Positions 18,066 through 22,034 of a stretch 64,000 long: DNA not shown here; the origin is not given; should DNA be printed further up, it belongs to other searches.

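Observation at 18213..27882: Island of two ancient paralogous >1200-aa extracytoplasmic proteins, a signal-anchored partner and an embedded membrane-bound XRE regulator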

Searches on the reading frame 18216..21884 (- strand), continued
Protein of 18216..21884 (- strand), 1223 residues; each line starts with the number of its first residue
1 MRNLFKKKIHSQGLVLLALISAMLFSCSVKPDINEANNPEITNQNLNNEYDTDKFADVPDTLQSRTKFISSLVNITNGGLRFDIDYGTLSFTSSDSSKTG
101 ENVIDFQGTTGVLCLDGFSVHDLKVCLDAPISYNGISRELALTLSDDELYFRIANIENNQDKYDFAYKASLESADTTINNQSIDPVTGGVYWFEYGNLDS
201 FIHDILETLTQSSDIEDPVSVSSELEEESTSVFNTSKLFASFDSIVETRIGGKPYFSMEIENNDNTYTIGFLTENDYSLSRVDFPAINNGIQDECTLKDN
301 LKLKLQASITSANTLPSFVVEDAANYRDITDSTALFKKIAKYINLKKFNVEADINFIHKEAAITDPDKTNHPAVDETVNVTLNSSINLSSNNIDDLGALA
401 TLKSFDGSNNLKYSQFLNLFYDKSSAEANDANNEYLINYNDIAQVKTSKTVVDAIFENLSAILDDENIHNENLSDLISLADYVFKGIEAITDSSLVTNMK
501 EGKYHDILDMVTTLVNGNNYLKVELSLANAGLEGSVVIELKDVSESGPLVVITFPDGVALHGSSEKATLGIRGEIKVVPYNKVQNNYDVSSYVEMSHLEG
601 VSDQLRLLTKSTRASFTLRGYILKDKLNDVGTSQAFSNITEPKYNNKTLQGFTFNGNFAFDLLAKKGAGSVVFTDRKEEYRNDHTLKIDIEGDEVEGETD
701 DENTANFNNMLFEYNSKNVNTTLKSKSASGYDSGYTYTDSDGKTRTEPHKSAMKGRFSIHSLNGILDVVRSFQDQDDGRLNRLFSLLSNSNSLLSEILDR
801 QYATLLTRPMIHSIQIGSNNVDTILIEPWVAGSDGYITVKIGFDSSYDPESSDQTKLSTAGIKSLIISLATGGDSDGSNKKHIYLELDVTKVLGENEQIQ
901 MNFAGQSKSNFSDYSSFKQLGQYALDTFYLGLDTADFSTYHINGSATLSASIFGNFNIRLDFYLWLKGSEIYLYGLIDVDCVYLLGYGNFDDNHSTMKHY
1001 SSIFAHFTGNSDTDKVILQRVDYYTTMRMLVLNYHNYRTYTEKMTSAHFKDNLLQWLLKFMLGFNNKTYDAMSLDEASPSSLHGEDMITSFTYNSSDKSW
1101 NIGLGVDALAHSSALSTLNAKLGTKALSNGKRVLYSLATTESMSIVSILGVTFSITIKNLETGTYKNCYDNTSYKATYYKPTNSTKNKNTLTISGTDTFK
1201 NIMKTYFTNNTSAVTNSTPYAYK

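Call 58: find_encoding_contigs(protein=P0114, flank=10000, max_places=1)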
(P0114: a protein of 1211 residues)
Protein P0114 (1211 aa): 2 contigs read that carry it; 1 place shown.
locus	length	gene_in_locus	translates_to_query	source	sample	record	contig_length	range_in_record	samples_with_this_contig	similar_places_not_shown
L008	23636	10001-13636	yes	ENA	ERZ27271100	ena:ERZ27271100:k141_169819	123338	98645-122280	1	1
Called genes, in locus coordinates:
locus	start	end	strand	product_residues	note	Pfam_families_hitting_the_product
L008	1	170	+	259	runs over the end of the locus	PF03309:Pan_kinase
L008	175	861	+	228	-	PF12822:ECF_trnsprt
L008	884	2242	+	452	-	PF01546:Peptidase_M20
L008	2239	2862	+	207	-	PF05175:MTS (weak), PF02390:Methyltransf_4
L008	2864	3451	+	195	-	PF14794:DUF4479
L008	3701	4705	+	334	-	PF00356:LacI, PF00532:Peripla_BP_1, PF13407:Peripla_BP_4 (weak), PF13377:Peripla_BP_3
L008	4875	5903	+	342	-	-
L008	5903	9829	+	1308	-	-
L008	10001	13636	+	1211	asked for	-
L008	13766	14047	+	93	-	PF00166:Cpn10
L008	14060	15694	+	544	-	PF00118:Cpn60_TCP1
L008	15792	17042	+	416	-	PF00579:tRNA-synt_1b, PF22421:SYY_C-terminal, PF01479:S4 (weak)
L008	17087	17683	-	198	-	PF13560:HTH_31, PF01381:HTH_3, PF12844:HTH_19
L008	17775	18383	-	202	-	PF00163:Ribosomal_S4, PF01479:S4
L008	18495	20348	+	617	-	PF06160:EzrA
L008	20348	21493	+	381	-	PF00266:Aminotran_5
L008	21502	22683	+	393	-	PF22025:ThiI_fer, PF02926:THUMP, PF02568:ThiI, PF06508:QueC (faint)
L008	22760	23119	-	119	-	PF00453:Ribosomal_L20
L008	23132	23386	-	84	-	PF01632:Ribosomal_L35p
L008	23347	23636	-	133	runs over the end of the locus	PF05198:IF3_N, PF00707:IF3_C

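Call 59: find_encoding_contigs(protein=P0182, flank=10000, max_places=1)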
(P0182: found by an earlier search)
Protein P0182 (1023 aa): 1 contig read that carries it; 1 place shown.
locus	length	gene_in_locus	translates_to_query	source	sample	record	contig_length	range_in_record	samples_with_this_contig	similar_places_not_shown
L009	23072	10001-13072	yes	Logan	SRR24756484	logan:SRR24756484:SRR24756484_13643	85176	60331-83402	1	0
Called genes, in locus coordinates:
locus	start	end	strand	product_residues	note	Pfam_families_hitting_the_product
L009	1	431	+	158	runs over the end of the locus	PF02390:Methyltransf_4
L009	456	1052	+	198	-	PF14794:DUF4479 (faint)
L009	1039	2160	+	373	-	PF02749:QRPTase_N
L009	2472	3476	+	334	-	PF00356:LacI, PF00532:Peripla_BP_1, PF13407:Peripla_BP_4 (weak), PF13377:Peripla_BP_3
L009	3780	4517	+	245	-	PF13472:Lipase_GDSL_2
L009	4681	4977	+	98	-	PF00166:Cpn10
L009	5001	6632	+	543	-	PF00118:Cpn60_TCP1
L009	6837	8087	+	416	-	PF00579:tRNA-synt_1b, PF22421:SYY_C-terminal, PF01479:S4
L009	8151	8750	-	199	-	PF01381:HTH_3, PF12844:HTH_19, PF13560:HTH_31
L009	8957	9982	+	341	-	-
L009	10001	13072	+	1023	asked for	-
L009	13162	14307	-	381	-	PF12822:ECF_trnsprt, PF01209:Ubie_methyltran, PF05175:MTS, PF13489:Methyltransf_23, PF13847:Methyltransf_31, PF08241:Methyltransf_11, PF08242:Methyltransf_12, PF13649:Methyltransf_25, +5 more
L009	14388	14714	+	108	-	PF02583:Trns_repr_metal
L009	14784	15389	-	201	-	PF00163:Ribosomal_S4, PF01479:S4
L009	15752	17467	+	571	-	PF06160:EzrA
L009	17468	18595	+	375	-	PF00266:Aminotran_5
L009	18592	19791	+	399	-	PF22025:ThiI_fer, PF02926:THUMP, PF02568:ThiI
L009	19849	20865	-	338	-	-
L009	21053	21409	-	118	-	PF00453:Ribosomal_L20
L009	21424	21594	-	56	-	PF01632:Ribosomal_L35p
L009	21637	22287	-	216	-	PF05198:IF3_N, PF00707:IF3_C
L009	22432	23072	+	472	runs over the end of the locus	PF09924:LPG_synthase_C, PF13302:Acetyltransf_3, PF00583:Acetyltransf_1 (weak)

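Call 60: find_encoding_contigs(protein=P0081, flank=10000, max_places=1)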
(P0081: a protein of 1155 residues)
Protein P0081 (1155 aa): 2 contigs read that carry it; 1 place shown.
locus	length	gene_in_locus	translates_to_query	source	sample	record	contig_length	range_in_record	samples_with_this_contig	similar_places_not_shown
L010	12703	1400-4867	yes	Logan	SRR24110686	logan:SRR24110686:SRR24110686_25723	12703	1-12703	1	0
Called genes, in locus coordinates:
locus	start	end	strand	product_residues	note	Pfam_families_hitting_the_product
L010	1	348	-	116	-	?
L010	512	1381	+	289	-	-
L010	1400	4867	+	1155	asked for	-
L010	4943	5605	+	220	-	PF01569:PAP2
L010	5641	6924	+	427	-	PF13641:Glyco_tranf_2_3, PF00535:Glycos_transf_2, PF13632:Glyco_trans_2_3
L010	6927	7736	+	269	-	PF01553:Acyltransferase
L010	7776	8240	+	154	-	-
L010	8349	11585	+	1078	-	PF00005:ABC_tran, PF02687:FtsX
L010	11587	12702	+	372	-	?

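Call 69: find_encoding_contigs(protein=P0078, flank=10000, max_places=1)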
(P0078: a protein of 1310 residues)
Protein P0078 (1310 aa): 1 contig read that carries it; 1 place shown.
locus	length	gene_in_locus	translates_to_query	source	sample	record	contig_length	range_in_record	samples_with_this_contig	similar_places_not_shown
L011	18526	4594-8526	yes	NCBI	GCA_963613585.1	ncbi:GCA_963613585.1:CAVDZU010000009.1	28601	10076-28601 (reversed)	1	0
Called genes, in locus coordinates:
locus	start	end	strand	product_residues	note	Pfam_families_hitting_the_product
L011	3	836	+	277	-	?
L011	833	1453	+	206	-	PF05175:MTS (weak), PF02390:Methyltransf_4, PF13847:Methyltransf_31 (faint)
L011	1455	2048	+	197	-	PF14794:DUF4479 (weak)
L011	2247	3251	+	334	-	PF00356:LacI, PF00532:Peripla_BP_1, PF13407:Peripla_BP_4 (weak), PF13377:Peripla_BP_3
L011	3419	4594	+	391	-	-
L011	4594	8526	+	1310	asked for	-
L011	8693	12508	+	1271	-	-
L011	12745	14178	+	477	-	-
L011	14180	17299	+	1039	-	PF08455:SNF2_assoc, PF00176:SNF2-rel_dom, PF00271:Helicase_C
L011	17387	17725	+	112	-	-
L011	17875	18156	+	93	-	PF00166:Cpn10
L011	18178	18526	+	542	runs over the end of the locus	PF00118:Cpn60_TCP1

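Call 70: find_encoding_contigs(protein=P0150, flank=10000, max_places=1)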
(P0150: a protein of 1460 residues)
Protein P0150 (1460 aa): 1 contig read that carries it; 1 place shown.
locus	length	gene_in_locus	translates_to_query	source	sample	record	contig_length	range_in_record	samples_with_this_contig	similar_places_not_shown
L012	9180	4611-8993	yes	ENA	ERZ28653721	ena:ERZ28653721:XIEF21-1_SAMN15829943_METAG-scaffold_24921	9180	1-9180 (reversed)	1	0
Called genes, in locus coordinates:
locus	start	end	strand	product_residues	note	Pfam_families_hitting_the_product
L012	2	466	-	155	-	?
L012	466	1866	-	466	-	PF03706:LPG_synthase_TM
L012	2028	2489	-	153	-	PF10387:DUF2442, PF13744:HTH_37 (weak), PF12844:HTH_19, PF01381:HTH_3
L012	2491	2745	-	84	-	PF13711:DUF4160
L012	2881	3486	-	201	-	PF01381:HTH_3, PF12844:HTH_19, PF13560:HTH_31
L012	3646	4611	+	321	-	-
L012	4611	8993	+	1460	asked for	-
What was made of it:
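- An LPG-synthase TM protein and a GDSL lipase lie nearby in L012 and L009 (calls 59, 70).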

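Call 80: predict_structure(alignment_id=A13)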
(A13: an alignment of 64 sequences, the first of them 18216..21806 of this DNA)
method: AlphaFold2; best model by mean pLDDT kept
length: 1197 residues; sequences in the alignment: 64
mean_pLDDT: 81.9   pTM: 0.68
mean pLDDT of the five models: 81.9, 81.0, 79.9, 78.3, 77.1
residues with pLDDT >= 90: 446; 70-90: 560; 50-70: 107; < 50: 84
segments of 3 or more residues with pLDDT < 50: 1-33, 187-207, 449-455, 961-963, 1184-1197
pLDDT, mean of each block of 10 residues (from residue 1): 31 35 40 64 78 86 89 91 89 82 92 91 90 82 90 81 86 85 59 40 49 80 90 85 91 91 90 90 82 86 89 83 94 87 85 96 87 95 92 81 65 92 88 80 57 52 83 89 91 92 91 88 92 80 92 89 87 90 89 91 81 74 89 92 94 90 92 73 93 71 65 80 91 87 76 74 73 86 92 89 89 93 91 91 81 86 90 93 91 90 88 93 77 93 91 69 57 89 82 85 71 85 83 81 65 80 91 91 78 93 93 82 84 93 87 65 59 86 48 35
secondary structure, 60 per line:
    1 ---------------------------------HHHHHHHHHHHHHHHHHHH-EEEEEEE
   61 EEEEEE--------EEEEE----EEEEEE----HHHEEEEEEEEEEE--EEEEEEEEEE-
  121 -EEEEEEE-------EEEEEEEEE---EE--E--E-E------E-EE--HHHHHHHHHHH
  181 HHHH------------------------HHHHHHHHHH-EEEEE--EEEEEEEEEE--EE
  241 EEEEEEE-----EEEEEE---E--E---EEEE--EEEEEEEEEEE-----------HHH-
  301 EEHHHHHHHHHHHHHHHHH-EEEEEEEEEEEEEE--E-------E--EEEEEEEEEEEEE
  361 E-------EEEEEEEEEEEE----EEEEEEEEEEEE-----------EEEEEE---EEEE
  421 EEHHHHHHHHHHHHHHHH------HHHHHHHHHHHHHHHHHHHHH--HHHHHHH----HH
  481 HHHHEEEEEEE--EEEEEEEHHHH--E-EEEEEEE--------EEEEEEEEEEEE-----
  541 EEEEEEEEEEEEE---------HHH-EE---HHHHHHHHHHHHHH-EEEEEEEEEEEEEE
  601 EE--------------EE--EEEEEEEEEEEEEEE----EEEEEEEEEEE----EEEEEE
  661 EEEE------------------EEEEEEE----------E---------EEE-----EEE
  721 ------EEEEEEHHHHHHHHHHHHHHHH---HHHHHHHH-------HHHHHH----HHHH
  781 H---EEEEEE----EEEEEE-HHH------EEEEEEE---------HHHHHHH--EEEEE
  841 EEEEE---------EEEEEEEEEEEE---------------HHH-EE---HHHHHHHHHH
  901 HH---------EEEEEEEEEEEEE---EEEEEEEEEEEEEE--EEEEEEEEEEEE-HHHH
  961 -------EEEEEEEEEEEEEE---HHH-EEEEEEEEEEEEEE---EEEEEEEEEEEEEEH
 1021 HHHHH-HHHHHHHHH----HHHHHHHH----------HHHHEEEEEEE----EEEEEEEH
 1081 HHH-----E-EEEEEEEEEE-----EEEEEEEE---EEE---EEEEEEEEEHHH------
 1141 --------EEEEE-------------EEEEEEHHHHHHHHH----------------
elements in order (helices of 4 or more, strands of 3 or more residues): H34-52 E54-66 E75-79 E84-89 E97-107 E110-119 E122-128 E136-144 H170-184 H209-218 E220-224 E227-236 E239-247 E253-258 E269-272 E275-285 H303-319 E321-334 E348-361 E369-380 E385-396 E408-413 E417-422 H423-438 H445-465 H468-474 H479-484 E485-491 E494-500 H501-504 E509-515 E524-535 E541-553 H572-585 E587-602 E621-635 E640-650 E655-664 E683-689 E710-712 E718-720 E727-732 H733-748 H752-759 H767-772 H777-781 E785-790 E795-800 E811-817 H827-833 E836-845 E855-866 H891-902 E912-924 E928-941 E944-955 H957-960 E968-981 E989-1002 E1006-1019 H1020-1025 H1027-1035 H1040-1047 H1058-1061 E1062-1068 E1073-1079 H1080-1083 E1091-1100 E1106-1113 E1117-1119 E1123-1131 E1149-1153 E1167-1172 H1173-1181
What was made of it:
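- AF2 with a 64-sequence alignment gives pLDDT 81.9 and pTM 0.68 (call 80).
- Tried and rejected: It was replaced by a 64-sequence run (call 80).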

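Call 82: fold_search(model_id=the predicted structure, library=pdb)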
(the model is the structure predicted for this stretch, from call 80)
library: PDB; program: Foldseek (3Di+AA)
matches with E <= 10: 881; with E <= 0.001: 1
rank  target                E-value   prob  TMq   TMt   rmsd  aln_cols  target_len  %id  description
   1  9a39_MODEL_1_A        1.5e-04  0.25  0.08  0.10  34.3      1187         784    8  Model of E. coli LptD by in-cell photo-crosslinking MS and deep learning (released 2023-02-24)
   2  6i7s_G                1.1e-03  0.10  0.06  0.07  37.0      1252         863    5  Microsomal triglyceride transfer protein (released 2019-08-21)
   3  2qtk_A                1.4e-03  0.16  0.06  0.11  28.0       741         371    8  Crystal Structure of the outer membrane protein opdK from Pseudomonas aeruginosa (released 2008-06-24)
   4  6i7s_H                1.5e-03  0.09  0.06  0.07  36.7      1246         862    6  Microsomal triglyceride transfer protein (released 2019-08-21)
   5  5dl6                  2.0e-03  0.21  0.06  0.13  27.8       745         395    7  Crystal structure of Acinetobacter baumannii OccAB2 (released 2016-02-03)
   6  3t24_A                2.8e-03  0.21  0.06  0.14  27.4       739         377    6  Crystal structure of Pseudomonas aeruginosa OpdQ (released 2012-02-08)
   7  3qlb_B                2.8e-03  0.08  0.05  0.07  44.2      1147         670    6  Enantiopyochelin outer membrane TonB-dependent transporter from Pseudomonas fluorescens bound to the ferri-enantiopyoc (released 2011-12-07)
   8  3szd_A                2.9e-03  0.18  0.05  0.13  27.8       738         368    5  Crystal structure of Pseudomonas aeruginosa OccK2 (OpdF) (released 2012-02-08)
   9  8r54_A                2.9e-03  0.09  0.06  0.05  38.5      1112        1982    7  Mouse teneurin-3 non-compact subunit - A0B0 isoform (released 2024-05-08)
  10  8s34_A                3.1e-03  0.10  0.06  0.09  41.2      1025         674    8  Ferric-mycobactin receptor (FemA) in complex with aeruginic acid (released 2025-02-26)
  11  9ex3_A                3.4e-03  0.08  0.05  0.09  41.4      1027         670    7  Ferric-mycobactin receptor (FemA) in complex with dihydroaeruginoic acid (released 2025-02-26)
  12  1lsh_A                3.4e-03  0.07  0.06  0.07  36.3      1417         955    7  LIPID-PROTEIN INTERACTIONS IN LIPOVITELLIN (released 2002-07-31)
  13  2zf3_F                5.5e-03  0.97  0.09  0.39   9.7       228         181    8  Crystal Structure of VioE (released 2008-01-01)
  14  3sys_B                6.1e-03  0.12  0.05  0.11  27.8       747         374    8  Improved crystal structure of Pseudomonas aeruginosa OccK1 (OpdK) (released 2012-02-08)
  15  2y0l                  6.4e-03  0.13  0.05  0.12  27.2       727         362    6  Crystal Structure of Pseudomonas Aeruginosa OpdO (released 2011-12-21)
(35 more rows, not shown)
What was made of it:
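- On LolA-like half-barrel carriers: VioE 2zf3: probability 0.97 but TM 0.39 and rmsd 9.7 A over 228 columns (call 82).
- The weak top hits include LptD, microsomal triglyceride transfer protein and lipovitellin (call 82). The fold matches are below any accepted threshold (TM 0.06-0.39, call 82). Weak Foldseek hits to LptD (E=1.5e-4) (call 82).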
